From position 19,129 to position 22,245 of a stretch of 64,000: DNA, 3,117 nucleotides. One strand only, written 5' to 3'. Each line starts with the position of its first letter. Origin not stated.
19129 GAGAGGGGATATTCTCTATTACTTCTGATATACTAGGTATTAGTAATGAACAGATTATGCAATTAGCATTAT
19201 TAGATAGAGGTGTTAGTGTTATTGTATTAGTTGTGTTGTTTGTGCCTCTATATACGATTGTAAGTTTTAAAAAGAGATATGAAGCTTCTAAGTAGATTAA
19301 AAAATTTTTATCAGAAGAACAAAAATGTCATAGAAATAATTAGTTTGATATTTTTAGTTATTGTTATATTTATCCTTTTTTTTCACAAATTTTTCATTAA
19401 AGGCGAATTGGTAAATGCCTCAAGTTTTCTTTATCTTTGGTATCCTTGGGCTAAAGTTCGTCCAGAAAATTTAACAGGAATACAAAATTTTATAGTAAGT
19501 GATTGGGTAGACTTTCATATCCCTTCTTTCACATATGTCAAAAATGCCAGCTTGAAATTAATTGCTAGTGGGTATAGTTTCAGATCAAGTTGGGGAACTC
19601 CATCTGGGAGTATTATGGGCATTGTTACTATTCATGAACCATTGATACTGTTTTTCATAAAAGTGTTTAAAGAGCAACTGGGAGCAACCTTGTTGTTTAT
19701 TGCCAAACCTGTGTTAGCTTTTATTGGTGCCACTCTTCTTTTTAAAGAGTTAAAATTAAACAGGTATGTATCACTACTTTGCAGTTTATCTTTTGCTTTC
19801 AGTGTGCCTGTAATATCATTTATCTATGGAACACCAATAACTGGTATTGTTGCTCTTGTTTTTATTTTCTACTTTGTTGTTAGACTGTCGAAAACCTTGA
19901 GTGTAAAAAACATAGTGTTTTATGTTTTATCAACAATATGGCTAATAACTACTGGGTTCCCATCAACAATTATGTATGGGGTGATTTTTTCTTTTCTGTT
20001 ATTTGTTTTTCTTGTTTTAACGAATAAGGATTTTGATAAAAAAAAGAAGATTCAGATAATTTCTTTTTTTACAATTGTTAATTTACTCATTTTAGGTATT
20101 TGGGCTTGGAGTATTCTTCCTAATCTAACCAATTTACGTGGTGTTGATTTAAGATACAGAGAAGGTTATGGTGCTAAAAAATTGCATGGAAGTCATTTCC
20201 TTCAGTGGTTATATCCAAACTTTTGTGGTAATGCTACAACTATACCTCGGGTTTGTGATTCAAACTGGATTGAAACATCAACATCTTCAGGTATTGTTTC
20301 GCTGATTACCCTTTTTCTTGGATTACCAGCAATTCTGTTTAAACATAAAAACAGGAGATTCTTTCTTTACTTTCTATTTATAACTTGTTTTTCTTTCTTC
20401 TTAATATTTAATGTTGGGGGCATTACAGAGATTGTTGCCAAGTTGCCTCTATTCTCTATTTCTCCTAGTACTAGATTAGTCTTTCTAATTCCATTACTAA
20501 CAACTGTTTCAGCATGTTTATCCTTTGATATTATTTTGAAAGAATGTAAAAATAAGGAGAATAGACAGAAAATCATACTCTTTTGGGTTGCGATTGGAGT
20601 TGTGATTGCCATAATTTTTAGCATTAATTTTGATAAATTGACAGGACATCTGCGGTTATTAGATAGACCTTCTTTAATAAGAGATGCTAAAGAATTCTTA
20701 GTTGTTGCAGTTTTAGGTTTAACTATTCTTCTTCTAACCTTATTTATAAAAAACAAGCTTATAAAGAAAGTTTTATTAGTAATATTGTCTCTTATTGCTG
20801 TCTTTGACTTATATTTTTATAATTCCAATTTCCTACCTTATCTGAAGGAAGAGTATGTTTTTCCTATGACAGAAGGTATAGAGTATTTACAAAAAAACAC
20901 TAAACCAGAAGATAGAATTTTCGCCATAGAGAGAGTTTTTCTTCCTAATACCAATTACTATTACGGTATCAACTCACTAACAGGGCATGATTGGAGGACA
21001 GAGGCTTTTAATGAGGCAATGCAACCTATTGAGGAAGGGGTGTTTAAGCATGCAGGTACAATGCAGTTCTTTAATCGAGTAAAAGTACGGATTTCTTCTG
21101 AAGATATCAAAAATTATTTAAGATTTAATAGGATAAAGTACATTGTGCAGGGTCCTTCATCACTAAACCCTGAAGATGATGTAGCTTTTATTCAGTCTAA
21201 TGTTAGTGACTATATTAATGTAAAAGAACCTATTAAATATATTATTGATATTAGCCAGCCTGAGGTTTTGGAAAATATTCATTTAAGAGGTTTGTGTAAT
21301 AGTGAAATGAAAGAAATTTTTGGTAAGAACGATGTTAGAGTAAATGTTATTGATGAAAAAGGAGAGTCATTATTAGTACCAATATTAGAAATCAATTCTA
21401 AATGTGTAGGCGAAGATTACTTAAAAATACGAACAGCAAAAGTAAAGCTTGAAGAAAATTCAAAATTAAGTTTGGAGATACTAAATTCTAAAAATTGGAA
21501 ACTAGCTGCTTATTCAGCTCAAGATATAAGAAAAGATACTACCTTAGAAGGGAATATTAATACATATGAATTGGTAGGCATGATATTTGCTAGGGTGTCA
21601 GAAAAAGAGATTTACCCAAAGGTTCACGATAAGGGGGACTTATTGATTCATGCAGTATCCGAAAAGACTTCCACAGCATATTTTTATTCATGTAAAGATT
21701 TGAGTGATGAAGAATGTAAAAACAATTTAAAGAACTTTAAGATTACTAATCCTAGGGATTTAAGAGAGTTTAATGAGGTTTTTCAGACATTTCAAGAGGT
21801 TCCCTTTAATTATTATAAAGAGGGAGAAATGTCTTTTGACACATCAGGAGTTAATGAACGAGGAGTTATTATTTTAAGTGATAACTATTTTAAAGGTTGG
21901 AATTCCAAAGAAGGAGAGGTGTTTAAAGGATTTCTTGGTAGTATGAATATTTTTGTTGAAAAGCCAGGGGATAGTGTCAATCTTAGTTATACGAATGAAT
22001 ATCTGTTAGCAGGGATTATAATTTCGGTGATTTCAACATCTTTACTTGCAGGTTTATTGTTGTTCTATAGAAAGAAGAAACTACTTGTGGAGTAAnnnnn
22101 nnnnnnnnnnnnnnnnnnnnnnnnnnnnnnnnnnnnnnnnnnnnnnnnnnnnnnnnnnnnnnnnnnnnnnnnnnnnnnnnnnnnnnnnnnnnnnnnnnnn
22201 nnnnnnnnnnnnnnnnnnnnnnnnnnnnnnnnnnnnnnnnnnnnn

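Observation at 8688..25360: Composite cell-surface glycan locus combining an ABC-transporter-dependent pathway with a three-component extracytoplasmic glycosylation set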

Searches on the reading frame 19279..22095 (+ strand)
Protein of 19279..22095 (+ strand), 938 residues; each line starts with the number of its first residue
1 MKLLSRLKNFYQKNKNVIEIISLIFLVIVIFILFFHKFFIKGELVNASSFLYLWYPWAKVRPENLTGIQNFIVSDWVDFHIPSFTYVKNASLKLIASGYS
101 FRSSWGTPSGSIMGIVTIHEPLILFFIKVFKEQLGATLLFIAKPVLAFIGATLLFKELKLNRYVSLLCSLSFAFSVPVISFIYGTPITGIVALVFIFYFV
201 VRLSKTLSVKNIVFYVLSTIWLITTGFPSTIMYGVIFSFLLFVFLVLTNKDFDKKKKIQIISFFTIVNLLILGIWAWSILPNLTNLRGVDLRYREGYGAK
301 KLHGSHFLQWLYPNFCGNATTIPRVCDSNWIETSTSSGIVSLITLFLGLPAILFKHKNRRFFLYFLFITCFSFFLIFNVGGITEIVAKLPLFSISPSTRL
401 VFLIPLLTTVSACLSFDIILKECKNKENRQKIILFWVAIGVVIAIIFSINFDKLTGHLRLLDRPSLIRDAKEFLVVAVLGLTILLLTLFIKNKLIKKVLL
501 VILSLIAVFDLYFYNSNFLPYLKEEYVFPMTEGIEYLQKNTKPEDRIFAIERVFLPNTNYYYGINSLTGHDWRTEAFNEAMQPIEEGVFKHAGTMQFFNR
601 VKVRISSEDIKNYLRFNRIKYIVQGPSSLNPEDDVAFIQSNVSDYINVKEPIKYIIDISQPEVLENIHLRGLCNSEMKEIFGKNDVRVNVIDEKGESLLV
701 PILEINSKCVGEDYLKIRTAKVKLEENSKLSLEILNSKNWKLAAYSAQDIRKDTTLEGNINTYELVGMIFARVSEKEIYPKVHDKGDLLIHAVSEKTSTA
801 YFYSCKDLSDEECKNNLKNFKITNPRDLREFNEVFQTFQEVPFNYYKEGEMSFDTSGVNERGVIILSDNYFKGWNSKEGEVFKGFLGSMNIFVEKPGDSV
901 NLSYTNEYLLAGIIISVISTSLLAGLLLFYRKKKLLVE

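Call 4: search_protein_families(library=pfam, proteins=[window:19279-22095:+])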
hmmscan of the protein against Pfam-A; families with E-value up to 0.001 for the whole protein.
window:19279-22095:+ (938 aa): 1 family
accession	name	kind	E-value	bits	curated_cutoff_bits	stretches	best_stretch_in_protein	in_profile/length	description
PF24677.1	DUF7657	-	4.8e-08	32.6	26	1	117-414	96-397/401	Domain of unknown function (DUF7657)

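Call 10: search_protein_families(library=ncbifam, proteins=[window:19279-22095:+], max_evalue=0.01)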
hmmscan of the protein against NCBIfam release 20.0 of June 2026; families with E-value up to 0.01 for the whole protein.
window:19279-22095:+ (938 aa): 0 families

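Call 13: find_homologous_proteins(query=window:19279-22092:+)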
Query window:19279-22092:+ (938 aa): 15 proteins with E <= 0.001 among 8000 candidates.
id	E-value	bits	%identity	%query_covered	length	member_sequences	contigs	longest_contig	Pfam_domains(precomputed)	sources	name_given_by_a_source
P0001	0.0e+0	1773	83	100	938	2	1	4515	PF24677.2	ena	-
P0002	0.0e+0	1190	78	71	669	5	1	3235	-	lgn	-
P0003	0.0e+0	1167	56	99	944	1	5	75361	-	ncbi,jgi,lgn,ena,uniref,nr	ncbi:YfhO family protein [Candidatus Dojkabacteria bacterium]|uniref:YfhO family protein n=1 Tax=Can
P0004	0.0e+0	1140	54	99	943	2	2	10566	-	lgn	-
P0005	1.2e-135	472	32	97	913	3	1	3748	-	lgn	-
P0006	1.1e-40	158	28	60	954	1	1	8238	PF09586.17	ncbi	ncbi:YfhO family protein [Patescibacteria group bacterium]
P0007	3.8e-36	143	26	63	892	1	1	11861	PF09586.17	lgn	-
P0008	1.9e-11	61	25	59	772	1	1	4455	PF09586.17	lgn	-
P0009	4.4e-11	60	24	59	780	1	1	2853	PF09586.17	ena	-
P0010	2.7e-10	57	27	46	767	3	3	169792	PF09586.17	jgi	-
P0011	3.1e-10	57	26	59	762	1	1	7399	PF09586.17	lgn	-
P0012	4.0e-10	57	23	71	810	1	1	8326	PF09586.17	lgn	-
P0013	7.0e-10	56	22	56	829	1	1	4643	PF09586.17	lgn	-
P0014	1.1e-7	48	24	58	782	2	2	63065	PF09586.17,PF24677.2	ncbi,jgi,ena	-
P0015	1.6e-6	45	23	55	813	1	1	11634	PF09586.17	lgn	-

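Call 20: search_solved_structures(query=A1, max_evalue=1)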
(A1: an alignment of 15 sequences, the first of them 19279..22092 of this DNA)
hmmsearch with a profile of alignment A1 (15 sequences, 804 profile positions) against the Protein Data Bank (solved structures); distinct sequences matched with E-value up to 1: 0.

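Call 23: find_encoding_contigs(protein=P0003, flank=10000, max_places=3)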
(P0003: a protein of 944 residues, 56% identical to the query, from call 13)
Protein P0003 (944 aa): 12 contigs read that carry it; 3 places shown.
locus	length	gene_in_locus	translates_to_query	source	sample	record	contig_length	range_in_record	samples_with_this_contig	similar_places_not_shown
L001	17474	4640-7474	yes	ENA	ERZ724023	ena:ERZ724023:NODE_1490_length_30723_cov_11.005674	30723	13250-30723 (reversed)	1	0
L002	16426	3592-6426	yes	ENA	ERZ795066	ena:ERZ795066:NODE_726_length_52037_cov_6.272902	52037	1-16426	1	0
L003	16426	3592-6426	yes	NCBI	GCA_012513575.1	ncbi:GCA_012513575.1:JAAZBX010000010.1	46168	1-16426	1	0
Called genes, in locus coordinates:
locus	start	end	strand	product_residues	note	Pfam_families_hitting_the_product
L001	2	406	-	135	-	?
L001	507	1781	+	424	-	PF02558:ApbA (weak), PF03446:NAD_binding_2, PF03721:UDPG_MGDP_dh_N, PF00984:UDPG_MGDP_dh, PF03720:UDPG_MGDP_dh_C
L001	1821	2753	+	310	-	PF00535:Glycos_transf_2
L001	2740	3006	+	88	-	-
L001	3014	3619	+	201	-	PF13489:Methyltransf_23, PF07021:MetW, PF13847:Methyltransf_31, PF08241:Methyltransf_11, PF08242:Methyltransf_12, PF13649:Methyltransf_25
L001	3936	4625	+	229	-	PF03706:LPG_synthase_TM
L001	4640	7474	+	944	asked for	-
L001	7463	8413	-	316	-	PF00535:Glycos_transf_2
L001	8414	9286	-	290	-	-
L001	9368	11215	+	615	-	PF13524:Glyco_trans_1_2, PF00535:Glycos_transf_2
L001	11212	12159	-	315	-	-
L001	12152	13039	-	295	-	PF13489:Methyltransf_23, PF00398:RrnaAD, PF05175:MTS (weak), PF13649:Methyltransf_25, PF13847:Methyltransf_31 (weak), PF08241:Methyltransf_11, PF08242:Methyltransf_12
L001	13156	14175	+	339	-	PF01073:3Beta_HSD, PF01370:Epimerase, PF02719:Polysacc_synt_2, PF04321:RmlD_sub_bind, PF07993:NAD_binding_4, PF13460:NAD_binding_10 (weak), PF16363:GDP_Man_Dehyd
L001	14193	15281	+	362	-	PF00483:NTP_transferase, PF12804:NTP_transf_3, PF25084:LbH_EIF2B (weak), PF25087:GMPPB_C (weak)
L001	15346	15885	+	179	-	PF01936:NYN (weak)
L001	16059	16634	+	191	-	PF00908:dTDP_sugar_isom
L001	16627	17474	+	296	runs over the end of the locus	PF01073:3Beta_HSD (weak), PF01370:Epimerase, PF04321:RmlD_sub_bind, PF07993:NAD_binding_4 (faint), PF16363:GDP_Man_Dehyd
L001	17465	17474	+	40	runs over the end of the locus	-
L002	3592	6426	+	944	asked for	-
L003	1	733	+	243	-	PF00984:UDPG_MGDP_dh, PF03720:UDPG_MGDP_dh_C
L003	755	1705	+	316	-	PF00535:Glycos_transf_2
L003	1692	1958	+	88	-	-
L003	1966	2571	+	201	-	PF13489:Methyltransf_23, PF07021:MetW, PF13847:Methyltransf_31, PF08241:Methyltransf_11, PF08242:Methyltransf_12, PF13649:Methyltransf_25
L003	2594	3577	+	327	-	PF03706:LPG_synthase_TM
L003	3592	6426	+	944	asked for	-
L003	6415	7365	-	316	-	PF00535:Glycos_transf_2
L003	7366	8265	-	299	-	-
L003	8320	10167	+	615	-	PF13524:Glyco_trans_1_2, PF00535:Glycos_transf_2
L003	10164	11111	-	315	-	-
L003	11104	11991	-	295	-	PF13489:Methyltransf_23, PF00398:RrnaAD (weak), PF05175:MTS (weak), PF13649:Methyltransf_25, PF13847:Methyltransf_31 (weak), PF08241:Methyltransf_11, PF08242:Methyltransf_12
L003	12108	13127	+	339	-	PF01073:3Beta_HSD, PF01370:Epimerase, PF02719:Polysacc_synt_2, PF04321:RmlD_sub_bind, PF07993:NAD_binding_4, PF13460:NAD_binding_10 (weak), PF16363:GDP_Man_Dehyd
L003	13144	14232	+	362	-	PF00483:NTP_transferase, PF12804:NTP_transf_3, PF25084:LbH_EIF2B (weak), PF24894:Hexapep_GlmU (faint), PF25087:GMPPB_C (weak)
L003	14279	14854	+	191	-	PF00908:dTDP_sugar_isom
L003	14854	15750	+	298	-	PF01073:3Beta_HSD (weak), PF01370:Epimerase, PF04321:RmlD_sub_bind, PF16363:GDP_Man_Dehyd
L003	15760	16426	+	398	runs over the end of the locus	PF13439:Glyco_transf_4, PF00534:Glycos_transf_1, PF13692:Glyco_trans_1_4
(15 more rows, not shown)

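Call 24: find_encoding_contigs(protein=window:19279-22095:+, flank=10000, max_places=3)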
Protein window:19279-22095:+ (938 aa): 24 contigs read that carry it; 3 places shown.
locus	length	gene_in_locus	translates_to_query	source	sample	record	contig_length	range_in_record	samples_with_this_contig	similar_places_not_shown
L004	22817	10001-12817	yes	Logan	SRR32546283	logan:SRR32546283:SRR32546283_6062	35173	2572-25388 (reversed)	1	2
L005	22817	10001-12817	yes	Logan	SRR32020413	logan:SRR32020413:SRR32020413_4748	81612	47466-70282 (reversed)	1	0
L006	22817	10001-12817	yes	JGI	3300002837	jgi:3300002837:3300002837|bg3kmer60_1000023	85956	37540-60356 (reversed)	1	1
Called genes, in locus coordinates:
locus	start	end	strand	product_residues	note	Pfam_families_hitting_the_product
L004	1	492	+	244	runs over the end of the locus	PF00005:ABC_tran, PF13304:AAA_21 (faint)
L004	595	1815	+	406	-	PF13173:AAA_14, PF13635:DUF4143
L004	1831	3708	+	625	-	PF00535:Glycos_transf_2, PF13632:Glyco_trans_2_3 (faint), PF00535:Glycos_transf_2, PF10111:Glyco_tranf_2_2, PF13641:Glyco_tranf_2_3 (weak)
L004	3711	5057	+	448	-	PF02366:PMT (weak), PF13231:PMT_2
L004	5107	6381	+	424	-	PF01118:Semialdhyde_dh (faint), PF01408:GFO_IDH_MocA (faint), PF02558:ApbA (weak), PF03446:NAD_binding_2 (weak), PF03721:UDPG_MGDP_dh_N, PF00984:UDPG_MGDP_dh, PF03720:UDPG_MGDP_dh_C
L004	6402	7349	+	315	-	PF00535:Glycos_transf_2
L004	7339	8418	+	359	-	PF00534:Glycos_transf_1, PF13692:Glyco_trans_1_4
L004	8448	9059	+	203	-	PF13489:Methyltransf_23, PF07021:MetW (weak), PF13847:Methyltransf_31, PF08241:Methyltransf_11, PF08242:Methyltransf_12, PF13649:Methyltransf_25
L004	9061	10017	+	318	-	PF03706:LPG_synthase_TM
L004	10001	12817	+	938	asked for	PF24677:DUF7657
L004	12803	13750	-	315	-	PF00535:Glycos_transf_2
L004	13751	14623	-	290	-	PF13641:Glyco_tranf_2_3 (faint)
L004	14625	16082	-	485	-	PF21912:Glyco_transf_99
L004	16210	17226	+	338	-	PF01073:3Beta_HSD, PF01370:Epimerase, PF02719:Polysacc_synt_2, PF04321:RmlD_sub_bind, PF07993:NAD_binding_4, PF13460:NAD_binding_10 (weak), PF16363:GDP_Man_Dehyd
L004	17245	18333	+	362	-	PF00483:NTP_transferase, PF12804:NTP_transf_3, PF25084:LbH_EIF2B (weak), PF24894:Hexapep_GlmU (faint), PF25087:GMPPB_C (weak)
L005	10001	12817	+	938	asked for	PF24677:DUF7657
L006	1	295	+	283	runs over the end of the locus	PF00535:Glycos_transf_2, PF13641:Glyco_tranf_2_3, PF13506:Glyco_transf_21 (faint), PF13632:Glyco_trans_2_3 (weak), PF02709:Glyco_transf_7C (weak)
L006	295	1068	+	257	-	PF01061:ABC2_membrane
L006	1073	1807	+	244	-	PF00005:ABC_tran, PF13304:AAA_21 (faint)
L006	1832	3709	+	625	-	PF00535:Glycos_transf_2, PF13632:Glyco_trans_2_3 (faint), PF00535:Glycos_transf_2, PF10111:Glyco_tranf_2_2, PF13641:Glyco_tranf_2_3 (weak)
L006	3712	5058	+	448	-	PF02366:PMT (weak), PF13231:PMT_2 (weak)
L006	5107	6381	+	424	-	PF01118:Semialdhyde_dh (faint), PF01408:GFO_IDH_MocA (faint), PF02558:ApbA (weak), PF03446:NAD_binding_2 (weak), PF03721:UDPG_MGDP_dh_N, PF00984:UDPG_MGDP_dh, PF03720:UDPG_MGDP_dh_C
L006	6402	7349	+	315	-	PF00535:Glycos_transf_2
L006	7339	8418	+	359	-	PF00534:Glycos_transf_1, PF13692:Glyco_trans_1_4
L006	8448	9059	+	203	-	PF13489:Methyltransf_23, PF07021:MetW (weak), PF13847:Methyltransf_31, PF08241:Methyltransf_11, PF08242:Methyltransf_12, PF13649:Methyltransf_25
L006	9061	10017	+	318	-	PF03706:LPG_synthase_TM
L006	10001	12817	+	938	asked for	PF24677:DUF7657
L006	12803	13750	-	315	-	PF00535:Glycos_transf_2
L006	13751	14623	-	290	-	PF13641:Glyco_tranf_2_3 (faint)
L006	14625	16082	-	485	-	PF21912:Glyco_transf_99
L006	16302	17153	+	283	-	PF04383:KilA-N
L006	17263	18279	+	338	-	PF01073:3Beta_HSD, PF01370:Epimerase, PF02719:Polysacc_synt_2, PF04321:RmlD_sub_bind, PF07993:NAD_binding_4, PF13460:NAD_binding_10 (weak), PF16363:GDP_Man_Dehyd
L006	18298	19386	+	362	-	PF00483:NTP_transferase, PF12804:NTP_transf_3, PF25084:LbH_EIF2B (weak), PF24894:Hexapep_GlmU (faint), PF00132:Hexapep (faint), PF25087:GMPPB_C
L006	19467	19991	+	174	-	PF01936:NYN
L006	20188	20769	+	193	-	PF13274:SocA_Panacea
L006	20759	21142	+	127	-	-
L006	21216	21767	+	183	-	PF00908:dTDP_sugar_isom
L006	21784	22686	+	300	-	PF01370:Epimerase, PF04321:RmlD_sub_bind, PF16363:GDP_Man_Dehyd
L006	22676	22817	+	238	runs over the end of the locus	PF02698:DUF218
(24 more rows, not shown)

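Call 32: predict_structure(alignment_id=A1)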
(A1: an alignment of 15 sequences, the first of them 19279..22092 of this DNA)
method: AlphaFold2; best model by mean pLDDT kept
length: 938 residues; sequences in the alignment: 15
mean_pLDDT: 78.6   pTM: 0.77
mean pLDDT of the five models: 78.6, 73.8, 73.3, 73.1, 72.9
residues with pLDDT >= 90: 242; 70-90: 480; 50-70: 171; < 50: 45
segments of 3 or more residues with pLDDT < 50: 47-49, 66-72, 111-118, 631-633, 747-761
pLDDT, mean of each block of 10 residues (from residue 1): 73 75 80 74 58 63 51 62 80 77 71 49 81 79 88 93 88 81 67 94 90 93 75 88 91 88 93 88 76 55 70 65 54 72 87 87 92 84 69 61 89 93 87 87 79 60 60 76 81 79 73 61 74 92 89 75 79 74 82 66 73 91 73 50 70 73 84 82 91 86 81 83 82 89 60 34 63 67 83 88 92 93 86 92 91 92 92 91 91 91 91 95 93 78
secondary structure, 60 per line:
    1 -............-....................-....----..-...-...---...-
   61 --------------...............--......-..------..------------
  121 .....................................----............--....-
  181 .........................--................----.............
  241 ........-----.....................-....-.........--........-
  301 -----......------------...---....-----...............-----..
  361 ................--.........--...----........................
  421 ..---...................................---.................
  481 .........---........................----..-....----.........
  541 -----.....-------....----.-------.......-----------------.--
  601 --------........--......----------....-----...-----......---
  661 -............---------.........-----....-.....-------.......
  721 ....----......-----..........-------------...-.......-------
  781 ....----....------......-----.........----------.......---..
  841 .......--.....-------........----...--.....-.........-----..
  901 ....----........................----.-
elements in order (helices of 4 or more, strands of 3 or more residues): H2-13 H15-34 H36-39 H75-89 H92-97 H121-157 H162-173 H176-179 H181-205 H209-223 H228-248 H254-274 H276-279 H281-288 H292-299 H306-311 H330-333 H339-353 H359-376 H379-387 H397-422 H426-460 H464-489 H493-516 H524-527 H532-540 E546-550 H558-561 H575-580 H609-616 E619-624 H635-638 E644-646 E652-657 E662-673 E686-691 E697-700 E702-706 E714-724 E729-734 E740-746 E763-765 E767-773 E781-784 E789-792 E799-804 H810-818 H829-835 E839-847 E850-854 E862-869 E874-876 E879-883 E888-893 E899-904 H909-932

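Call 34: fold_search(model_id=the predicted structure, library=pdb)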
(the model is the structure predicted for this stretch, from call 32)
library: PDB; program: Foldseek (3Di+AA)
matches with E <= 10: 1045; with E <= 0.001: 14
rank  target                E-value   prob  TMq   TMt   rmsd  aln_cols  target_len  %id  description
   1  6gxc_A                2.7e-06  1.00  0.33  0.42  12.9       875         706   10  Bacterial oligosaccharyltransferase PglB in complex with an inhibitory peptide and a reactive lipid-linked oligosaccha (released 2018-11-14)
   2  5ogl_A                8.2e-06  1.00  0.35  0.44  12.6       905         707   10  Structure of bacterial oligosaccharyltransferase PglB in complex with an acceptor peptide and an lipid-linked oligosac (released 2017-10-25)
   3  7oci_F                1.7e-05  1.00  0.33  0.46  12.8       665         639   11  Cryo-EM structure of yeast Ost6p containing oligosaccharyltransferase complex (released 2022-02-16)
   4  6w98_A                1.7e-05  1.00  0.37  0.28  21.2      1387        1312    7  Single-Particle Cryo-EM Structure of Arabinofuranosyltransferase AftD from Mycobacteria (released 2020-05-13)
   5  8age_A                3.4e-05  1.00  0.33  0.46  12.1       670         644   11  Structure of yeast oligosaccharylransferase complex with acceptor peptide bound (released 2022-12-07)
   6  6wby                  3.7e-05  1.00  0.38  0.29  18.9      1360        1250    8  Single-Particle Cryo-EM Structure of Arabinofuranosyltransferase AftD from Mycobacteria, Mutant R1389S Class 2 (released 2020-05-13)
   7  6s7o_A                4.0e-05  1.00  0.33  0.44  13.7       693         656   11  Cryo-EM structure of human oligosaccharyltransferase complex OST-A (released 2019-12-18)
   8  3rce_A                4.4e-05  1.00  0.34  0.44  13.1       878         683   11  Bacterial oligosaccharyltransferase PglB (released 2011-06-15)
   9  6wbx                  4.4e-05  1.00  0.37  0.29  19.6      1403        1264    7  Single-Particle Cryo-EM Structure of Arabinofuranosyltransferase AftD from Mycobacteria, Mutant R1389S Class 1 (released 2020-05-13)
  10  8b6l_I                5.5e-05  1.00  0.29  0.39  12.8       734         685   10  Subtomogram average of the human Sec61-TRAP-OSTA-translocon (released 2022-12-07)
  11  8pn9_A                8.0e-05  1.00  0.32  0.44  14.8       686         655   10  Structure of human oligosaccharyltransferase OST-A complex bound to NGI-1 (released 2024-05-08)
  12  9n9j_I                1.4e-04  1.00  0.32  0.40  13.6       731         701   10  Structure of a GRP94 folding intermediate engaged with a CCDC134- and FKBP11-bound secretory translocon (released 2025-11-19)
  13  3wak                  2.2e-04  1.00  0.27  0.29  16.8       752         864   10  Crystal structure of the Archaeoglobus fulgidus oligosaccharyltransferase (O29867_ARCFU) in the apo form (released 2013-10-30)
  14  5ezm                  7.0e-04  1.00  0.30  0.45  12.1       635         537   11  Crystal Structure of ArnT from Cupriavidus metallidurans in the apo state (released 2016-02-17)
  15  5f15                  1.1e-03  1.00  0.29  0.44  12.7       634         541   10  Crystal Structure of ArnT from Cupriavidus metallidurans bound to Undecaprenyl phosphate (released 2016-02-17)
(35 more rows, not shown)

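Call 36: search_protein_families(library=pfam, proteins=[window:19279-22095:+], max_evalue=0.1)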
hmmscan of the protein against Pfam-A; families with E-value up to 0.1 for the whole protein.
window:19279-22095:+ (938 aa): 1 family
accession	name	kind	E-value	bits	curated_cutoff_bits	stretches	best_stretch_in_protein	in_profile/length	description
PF24677.1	DUF7657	-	4.8e-08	32.6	26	1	117-414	96-397/401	Domain of unknown function (DUF7657)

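Call 50: search_protein_families(library=pfam, proteins=[L003:1692-1958:+, L003:8320-10167:+, L003:10164-11111:-, L003:7366-8265:-], max_evalue=0.01)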
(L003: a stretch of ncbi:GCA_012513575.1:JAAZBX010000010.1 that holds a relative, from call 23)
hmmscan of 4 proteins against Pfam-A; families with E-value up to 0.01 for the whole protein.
L003:1692-1958:+ (88 aa): 0 families

L003:8320-10167:+ (615 aa): 3 families
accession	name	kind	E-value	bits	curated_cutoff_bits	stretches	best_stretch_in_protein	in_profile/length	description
PF00535.33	Glycos_transf_2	-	5.1e-10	40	23.3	1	335-456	10-130/168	Glycosyl transferase family 2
PF13524.12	Glyco_trans_1_2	-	1.2e-09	38.7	25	1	166-305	16-142/144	Glycosyl transferase-like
PF13641.12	Glyco_tranf_2_3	-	0.0031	18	27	1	328-435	6-116/230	Glycosyltransferase like family 2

L003:10164-11111:- (315 aa): 0 families

L003:7366-8265:- (299 aa): 3 families
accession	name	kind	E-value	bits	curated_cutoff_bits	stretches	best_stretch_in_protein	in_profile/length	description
PF13641.12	Glyco_tranf_2_3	-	0.0015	19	27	0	162-217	160-215/230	Glycosyltransferase like family 2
PF13632.12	Glyco_trans_2_3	-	0.0032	17.8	27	1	161-211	73-121/198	Glycosyl transferase family group 2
PF16517.10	Nore1-SARAH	-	0.0072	16.6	21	0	253-279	13-39/40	Novel Ras effector 1 C-terminal SARAH (Sav/Rassf/Hpo) domain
